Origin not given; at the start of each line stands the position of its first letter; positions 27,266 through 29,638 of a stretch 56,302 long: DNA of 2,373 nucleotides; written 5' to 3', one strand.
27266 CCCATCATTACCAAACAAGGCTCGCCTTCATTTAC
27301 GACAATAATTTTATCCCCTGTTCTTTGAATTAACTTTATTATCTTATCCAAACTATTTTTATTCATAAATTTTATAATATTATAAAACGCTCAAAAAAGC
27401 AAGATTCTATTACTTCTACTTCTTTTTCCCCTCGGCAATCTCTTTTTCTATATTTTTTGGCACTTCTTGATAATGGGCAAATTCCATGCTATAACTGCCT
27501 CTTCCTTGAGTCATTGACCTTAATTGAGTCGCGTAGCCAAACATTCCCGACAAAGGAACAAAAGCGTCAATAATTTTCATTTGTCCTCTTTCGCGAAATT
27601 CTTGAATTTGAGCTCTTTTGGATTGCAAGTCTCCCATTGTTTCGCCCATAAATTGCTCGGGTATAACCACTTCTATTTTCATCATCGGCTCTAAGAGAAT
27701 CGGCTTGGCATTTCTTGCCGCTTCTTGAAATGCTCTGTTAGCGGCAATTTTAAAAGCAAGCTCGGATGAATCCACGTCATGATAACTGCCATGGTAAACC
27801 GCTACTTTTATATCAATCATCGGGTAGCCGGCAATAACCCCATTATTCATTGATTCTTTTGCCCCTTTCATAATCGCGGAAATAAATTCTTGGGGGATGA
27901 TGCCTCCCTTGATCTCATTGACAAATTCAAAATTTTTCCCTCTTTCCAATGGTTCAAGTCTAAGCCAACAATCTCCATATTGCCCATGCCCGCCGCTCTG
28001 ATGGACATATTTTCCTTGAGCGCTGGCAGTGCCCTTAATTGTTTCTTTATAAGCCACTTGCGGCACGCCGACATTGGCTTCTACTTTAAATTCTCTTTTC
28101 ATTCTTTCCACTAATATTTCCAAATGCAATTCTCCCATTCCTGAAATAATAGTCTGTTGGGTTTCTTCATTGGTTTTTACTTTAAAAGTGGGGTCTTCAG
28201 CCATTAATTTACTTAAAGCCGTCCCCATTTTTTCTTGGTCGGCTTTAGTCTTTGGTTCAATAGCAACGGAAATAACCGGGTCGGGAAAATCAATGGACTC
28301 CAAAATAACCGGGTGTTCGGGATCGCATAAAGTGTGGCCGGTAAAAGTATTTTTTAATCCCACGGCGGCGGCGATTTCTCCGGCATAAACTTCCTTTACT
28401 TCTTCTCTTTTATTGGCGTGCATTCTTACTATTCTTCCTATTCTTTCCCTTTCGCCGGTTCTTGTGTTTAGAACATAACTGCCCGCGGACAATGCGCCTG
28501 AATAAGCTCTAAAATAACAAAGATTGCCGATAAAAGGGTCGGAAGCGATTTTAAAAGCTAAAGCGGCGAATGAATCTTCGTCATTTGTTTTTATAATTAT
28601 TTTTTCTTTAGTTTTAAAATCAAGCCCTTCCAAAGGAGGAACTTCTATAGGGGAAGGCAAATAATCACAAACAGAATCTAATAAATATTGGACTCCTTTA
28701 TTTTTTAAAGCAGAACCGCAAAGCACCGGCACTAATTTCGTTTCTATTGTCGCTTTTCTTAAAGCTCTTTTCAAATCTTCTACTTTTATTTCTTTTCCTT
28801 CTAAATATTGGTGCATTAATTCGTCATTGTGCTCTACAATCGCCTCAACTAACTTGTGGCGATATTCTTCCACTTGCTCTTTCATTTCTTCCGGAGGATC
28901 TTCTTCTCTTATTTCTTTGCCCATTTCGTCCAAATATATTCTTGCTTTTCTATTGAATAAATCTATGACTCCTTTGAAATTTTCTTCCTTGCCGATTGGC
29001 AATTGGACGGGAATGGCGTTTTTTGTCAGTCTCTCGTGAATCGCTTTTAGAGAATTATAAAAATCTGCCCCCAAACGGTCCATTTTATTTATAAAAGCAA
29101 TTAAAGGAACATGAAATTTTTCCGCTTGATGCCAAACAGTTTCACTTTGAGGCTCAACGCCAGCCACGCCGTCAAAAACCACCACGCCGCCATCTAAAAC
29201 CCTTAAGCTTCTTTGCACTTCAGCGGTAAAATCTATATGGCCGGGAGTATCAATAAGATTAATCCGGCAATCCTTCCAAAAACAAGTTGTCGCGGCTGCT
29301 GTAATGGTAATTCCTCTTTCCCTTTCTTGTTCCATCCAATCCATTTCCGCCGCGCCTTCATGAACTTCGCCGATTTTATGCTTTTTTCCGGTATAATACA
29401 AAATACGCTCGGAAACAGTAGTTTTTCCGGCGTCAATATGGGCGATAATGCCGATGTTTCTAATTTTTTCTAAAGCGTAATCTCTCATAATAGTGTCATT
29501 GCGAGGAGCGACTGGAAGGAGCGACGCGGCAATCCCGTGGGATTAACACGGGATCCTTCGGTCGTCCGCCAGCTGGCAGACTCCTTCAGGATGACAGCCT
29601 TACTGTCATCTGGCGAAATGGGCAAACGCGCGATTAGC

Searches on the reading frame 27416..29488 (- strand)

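Call 44: search_protein_families(library=pfam, proteins=[window:27416-29488:-], max_evalue=0.0001)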
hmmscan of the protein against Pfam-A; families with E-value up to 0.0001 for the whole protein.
window:27416-29488:- (690 aa): 7 families
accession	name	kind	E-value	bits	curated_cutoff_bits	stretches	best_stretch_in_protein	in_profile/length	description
PF00009.33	GTP_EFTU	-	3.6e-66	222.8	26.5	1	7-279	1-188/188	Elongation factor Tu GTP binding domain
PF03764.24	EFG_IV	-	3.5e-44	149.9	24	1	476-595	1-121/121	Elongation factor G, domain IV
PF14492.12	EFG_III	-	3.1e-36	123.7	27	1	401-474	1-74/75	Elongation Factor G, domain III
PF00679.30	EFG_C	-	9.8e-31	106.1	27.9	1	598-682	2-87/89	Elongation factor G C-terminus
PF03144.31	GTP_EFTU_D2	-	4.1e-15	56.4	30.3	1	321-388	1-73/73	Elongation factor Tu domain 2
PF22042.2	EF-G_D2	-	6.3e-14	52.3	27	1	307-389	2-83/84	Elongation factor G domain 2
PF16658.11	RF3_C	-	2e-06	28.1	40.1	1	410-486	15-91/132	Class II release factor RF3, C-terminal domain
